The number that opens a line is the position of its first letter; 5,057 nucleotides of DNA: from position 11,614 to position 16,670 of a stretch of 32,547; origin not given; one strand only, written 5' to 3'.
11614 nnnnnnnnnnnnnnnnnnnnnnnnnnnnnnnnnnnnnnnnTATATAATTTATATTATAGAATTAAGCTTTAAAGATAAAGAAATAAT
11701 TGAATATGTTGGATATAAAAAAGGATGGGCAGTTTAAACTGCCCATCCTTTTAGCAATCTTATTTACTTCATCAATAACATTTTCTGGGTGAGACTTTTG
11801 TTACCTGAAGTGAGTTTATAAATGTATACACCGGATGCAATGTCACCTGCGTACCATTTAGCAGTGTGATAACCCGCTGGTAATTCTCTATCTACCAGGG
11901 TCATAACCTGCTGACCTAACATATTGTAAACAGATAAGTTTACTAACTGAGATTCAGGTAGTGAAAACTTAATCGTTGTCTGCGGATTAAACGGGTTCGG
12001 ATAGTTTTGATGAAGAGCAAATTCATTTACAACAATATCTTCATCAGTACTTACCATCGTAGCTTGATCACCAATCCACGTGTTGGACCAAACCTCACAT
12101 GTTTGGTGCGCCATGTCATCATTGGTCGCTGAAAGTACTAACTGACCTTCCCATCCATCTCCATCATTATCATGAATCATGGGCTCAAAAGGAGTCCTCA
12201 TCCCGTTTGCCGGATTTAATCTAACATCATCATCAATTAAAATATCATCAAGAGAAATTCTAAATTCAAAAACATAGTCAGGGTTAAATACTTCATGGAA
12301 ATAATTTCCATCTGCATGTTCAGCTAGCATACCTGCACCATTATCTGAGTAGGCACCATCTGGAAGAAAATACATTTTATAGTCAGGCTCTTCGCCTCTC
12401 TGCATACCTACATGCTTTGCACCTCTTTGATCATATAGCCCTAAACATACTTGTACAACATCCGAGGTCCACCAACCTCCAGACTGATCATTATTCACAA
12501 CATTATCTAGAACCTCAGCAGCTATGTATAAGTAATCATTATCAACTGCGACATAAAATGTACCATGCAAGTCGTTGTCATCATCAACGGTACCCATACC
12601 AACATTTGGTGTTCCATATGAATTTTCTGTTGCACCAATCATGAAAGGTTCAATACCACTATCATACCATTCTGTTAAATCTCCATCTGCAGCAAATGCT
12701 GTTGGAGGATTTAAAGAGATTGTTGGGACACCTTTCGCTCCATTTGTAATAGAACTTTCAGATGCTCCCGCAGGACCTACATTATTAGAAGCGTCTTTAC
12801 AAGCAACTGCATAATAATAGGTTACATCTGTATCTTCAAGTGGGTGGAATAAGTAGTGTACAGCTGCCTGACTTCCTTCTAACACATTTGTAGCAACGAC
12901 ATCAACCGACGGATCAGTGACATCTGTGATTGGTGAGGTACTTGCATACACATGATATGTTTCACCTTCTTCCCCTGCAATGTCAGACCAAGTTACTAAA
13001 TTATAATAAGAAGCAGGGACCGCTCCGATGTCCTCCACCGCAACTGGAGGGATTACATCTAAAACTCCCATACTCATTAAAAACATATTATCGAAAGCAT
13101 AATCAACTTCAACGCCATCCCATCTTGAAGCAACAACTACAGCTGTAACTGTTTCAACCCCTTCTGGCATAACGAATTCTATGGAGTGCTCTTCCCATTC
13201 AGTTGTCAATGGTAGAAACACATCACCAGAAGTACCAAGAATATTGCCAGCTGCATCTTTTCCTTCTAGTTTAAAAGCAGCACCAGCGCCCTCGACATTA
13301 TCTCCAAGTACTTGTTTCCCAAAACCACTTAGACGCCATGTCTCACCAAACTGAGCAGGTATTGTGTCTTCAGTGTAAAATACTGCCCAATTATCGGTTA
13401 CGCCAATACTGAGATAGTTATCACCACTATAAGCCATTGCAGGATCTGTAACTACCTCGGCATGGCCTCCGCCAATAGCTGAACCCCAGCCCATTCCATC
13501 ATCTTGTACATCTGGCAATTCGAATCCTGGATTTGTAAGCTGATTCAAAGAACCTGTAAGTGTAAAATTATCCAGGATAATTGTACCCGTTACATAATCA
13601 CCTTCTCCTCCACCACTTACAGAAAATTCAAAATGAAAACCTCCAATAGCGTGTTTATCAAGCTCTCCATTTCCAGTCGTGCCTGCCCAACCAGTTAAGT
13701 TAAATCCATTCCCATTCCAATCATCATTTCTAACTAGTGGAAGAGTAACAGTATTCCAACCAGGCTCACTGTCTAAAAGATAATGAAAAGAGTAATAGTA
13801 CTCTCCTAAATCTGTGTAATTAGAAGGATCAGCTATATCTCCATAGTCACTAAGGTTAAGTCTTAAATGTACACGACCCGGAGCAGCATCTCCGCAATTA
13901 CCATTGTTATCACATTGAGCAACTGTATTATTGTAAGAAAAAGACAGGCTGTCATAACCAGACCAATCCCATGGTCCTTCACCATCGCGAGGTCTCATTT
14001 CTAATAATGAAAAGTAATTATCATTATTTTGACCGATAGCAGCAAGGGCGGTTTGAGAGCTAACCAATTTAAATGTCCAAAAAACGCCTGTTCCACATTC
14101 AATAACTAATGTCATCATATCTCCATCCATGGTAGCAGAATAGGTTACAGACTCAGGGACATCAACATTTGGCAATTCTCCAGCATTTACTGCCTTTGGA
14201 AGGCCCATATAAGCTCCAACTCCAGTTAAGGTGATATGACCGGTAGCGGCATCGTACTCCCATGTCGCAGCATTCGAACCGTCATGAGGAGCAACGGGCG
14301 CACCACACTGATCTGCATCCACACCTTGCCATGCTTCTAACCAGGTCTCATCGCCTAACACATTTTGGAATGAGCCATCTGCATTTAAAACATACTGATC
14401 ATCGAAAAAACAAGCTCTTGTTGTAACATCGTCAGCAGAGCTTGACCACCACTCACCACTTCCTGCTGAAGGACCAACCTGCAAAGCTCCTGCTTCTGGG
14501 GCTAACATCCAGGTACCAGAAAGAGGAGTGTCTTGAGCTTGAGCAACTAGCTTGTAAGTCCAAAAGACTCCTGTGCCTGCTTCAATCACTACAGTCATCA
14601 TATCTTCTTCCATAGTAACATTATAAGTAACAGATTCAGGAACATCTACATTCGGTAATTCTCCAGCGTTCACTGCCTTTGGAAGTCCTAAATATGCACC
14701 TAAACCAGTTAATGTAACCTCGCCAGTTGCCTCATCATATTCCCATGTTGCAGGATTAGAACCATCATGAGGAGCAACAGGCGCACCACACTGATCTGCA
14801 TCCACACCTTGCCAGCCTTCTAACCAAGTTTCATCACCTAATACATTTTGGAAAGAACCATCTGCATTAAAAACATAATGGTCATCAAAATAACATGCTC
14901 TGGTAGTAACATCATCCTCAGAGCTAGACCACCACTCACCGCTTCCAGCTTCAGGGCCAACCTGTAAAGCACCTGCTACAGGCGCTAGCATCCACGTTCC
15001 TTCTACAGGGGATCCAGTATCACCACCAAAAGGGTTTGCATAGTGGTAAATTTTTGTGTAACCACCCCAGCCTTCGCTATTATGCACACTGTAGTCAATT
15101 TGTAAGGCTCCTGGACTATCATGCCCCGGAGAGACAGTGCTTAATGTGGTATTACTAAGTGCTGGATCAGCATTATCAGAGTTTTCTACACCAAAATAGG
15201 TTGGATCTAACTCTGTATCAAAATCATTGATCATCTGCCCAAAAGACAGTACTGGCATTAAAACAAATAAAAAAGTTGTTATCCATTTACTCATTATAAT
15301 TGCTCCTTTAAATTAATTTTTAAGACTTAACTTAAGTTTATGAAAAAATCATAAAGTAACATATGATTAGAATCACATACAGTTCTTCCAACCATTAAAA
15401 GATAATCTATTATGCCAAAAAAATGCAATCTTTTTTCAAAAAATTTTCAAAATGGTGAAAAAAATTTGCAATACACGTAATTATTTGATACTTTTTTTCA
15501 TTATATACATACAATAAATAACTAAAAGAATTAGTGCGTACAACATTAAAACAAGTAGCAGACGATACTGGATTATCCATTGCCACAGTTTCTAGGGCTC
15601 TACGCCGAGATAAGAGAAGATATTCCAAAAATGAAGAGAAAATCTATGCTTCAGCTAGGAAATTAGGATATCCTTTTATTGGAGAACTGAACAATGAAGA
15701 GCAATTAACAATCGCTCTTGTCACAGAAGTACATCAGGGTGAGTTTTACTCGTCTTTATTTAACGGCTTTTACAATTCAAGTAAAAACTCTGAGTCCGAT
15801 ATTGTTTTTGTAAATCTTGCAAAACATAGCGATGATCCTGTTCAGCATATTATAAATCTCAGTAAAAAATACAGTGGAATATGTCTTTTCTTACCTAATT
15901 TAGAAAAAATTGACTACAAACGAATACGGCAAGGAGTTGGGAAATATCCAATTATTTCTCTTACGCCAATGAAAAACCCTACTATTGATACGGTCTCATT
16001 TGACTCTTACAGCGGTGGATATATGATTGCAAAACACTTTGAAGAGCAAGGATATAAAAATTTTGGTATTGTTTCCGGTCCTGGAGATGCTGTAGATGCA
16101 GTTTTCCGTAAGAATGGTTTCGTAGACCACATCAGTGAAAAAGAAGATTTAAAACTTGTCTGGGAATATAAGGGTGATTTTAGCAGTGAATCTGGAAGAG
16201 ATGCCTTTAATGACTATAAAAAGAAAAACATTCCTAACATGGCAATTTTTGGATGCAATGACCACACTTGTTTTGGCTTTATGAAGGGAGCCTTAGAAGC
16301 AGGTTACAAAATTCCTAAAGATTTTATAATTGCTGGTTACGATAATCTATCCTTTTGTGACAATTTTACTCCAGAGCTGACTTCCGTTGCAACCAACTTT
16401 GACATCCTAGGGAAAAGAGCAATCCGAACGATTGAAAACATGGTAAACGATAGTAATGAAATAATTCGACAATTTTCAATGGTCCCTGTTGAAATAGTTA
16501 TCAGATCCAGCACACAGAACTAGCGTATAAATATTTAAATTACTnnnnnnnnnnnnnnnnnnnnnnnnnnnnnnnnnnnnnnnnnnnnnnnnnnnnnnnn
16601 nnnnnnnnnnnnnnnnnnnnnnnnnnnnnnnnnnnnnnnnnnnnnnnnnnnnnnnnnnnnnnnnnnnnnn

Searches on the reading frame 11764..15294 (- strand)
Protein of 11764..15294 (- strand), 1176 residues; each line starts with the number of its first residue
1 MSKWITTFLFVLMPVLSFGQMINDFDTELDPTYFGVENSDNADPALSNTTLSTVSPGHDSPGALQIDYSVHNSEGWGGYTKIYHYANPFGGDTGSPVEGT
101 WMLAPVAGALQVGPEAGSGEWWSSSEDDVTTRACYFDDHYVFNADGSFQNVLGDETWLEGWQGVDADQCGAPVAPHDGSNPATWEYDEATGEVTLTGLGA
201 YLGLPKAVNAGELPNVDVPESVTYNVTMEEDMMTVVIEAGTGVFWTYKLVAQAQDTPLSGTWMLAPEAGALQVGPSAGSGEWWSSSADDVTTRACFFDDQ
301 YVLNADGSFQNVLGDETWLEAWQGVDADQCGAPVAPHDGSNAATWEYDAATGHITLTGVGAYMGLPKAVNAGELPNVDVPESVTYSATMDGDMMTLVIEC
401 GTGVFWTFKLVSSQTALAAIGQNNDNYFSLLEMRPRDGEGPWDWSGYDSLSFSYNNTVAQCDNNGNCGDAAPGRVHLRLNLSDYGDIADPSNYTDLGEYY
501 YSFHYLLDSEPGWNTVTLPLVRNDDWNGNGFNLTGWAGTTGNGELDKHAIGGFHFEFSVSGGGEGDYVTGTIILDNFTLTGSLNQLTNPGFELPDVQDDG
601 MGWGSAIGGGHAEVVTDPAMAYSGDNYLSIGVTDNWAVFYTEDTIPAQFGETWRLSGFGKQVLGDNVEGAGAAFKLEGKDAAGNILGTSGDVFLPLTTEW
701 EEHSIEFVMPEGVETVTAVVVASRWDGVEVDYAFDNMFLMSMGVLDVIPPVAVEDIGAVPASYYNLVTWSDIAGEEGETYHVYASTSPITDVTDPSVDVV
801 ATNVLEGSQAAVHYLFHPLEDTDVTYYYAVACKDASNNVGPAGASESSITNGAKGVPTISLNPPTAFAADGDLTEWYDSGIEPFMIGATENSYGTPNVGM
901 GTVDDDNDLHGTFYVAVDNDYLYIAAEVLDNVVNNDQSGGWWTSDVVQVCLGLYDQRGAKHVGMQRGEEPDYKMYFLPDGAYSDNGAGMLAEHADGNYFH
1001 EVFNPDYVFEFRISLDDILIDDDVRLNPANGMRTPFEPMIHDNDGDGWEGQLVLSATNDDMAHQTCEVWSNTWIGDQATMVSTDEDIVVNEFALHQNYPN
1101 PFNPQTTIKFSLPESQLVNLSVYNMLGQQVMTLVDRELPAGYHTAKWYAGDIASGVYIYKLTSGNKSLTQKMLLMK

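Call 20: search_protein_families(library=pfam, proteins=[window:11764-15294:-], max_evalue=0.00001)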
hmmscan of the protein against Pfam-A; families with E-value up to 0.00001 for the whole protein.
window:11764-15294:- (1176 aa): 2 families
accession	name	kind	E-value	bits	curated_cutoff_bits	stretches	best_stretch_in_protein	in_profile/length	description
PF18962.6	Por_Secre_tail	-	7.5e-10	39.4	27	1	1098-1172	2-73/75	Secretion system C-terminal sorting domain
PF06452.16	CBM9_1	-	2.8e-09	37.6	23.4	1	891-1069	13-177/185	Carbohydrate family 9 binding domain-like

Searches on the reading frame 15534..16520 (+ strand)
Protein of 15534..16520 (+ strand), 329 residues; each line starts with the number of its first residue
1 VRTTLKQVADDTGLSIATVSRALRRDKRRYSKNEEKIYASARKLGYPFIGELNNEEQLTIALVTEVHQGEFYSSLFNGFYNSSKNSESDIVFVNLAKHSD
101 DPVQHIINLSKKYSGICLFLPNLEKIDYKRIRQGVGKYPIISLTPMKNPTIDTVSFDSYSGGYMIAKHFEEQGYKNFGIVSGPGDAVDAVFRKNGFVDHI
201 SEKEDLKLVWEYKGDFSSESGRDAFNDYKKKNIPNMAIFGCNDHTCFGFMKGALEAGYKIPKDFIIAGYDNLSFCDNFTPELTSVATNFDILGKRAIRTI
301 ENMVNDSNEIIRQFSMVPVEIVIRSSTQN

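Call 19: search_protein_families(library=pfam, proteins=[window:15534-16520:+], max_evalue=0.00001)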
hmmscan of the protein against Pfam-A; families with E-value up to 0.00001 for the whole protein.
window:15534-16520:+ (329 aa): 4 families
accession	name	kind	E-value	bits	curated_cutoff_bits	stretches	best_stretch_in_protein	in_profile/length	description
PF13377.12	Peripla_BP_3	-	3.6e-21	76.4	26.5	1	166-327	1-167/167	Periplasmic binding protein-like domain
PF00532.27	Peripla_BP_1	-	4e-11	43.4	22.2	1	60-313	4-270/281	Periplasmic binding proteins and sugar binding domain of LacI family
PF13407.12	Peripla_BP_4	-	1e-08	35.5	35.1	1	146-272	91-219/258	Periplasmic binding protein domain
PF00356.27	LacI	-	6.3e-06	26.3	27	0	4-46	1-43/46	Bacterial regulatory proteins, lacI family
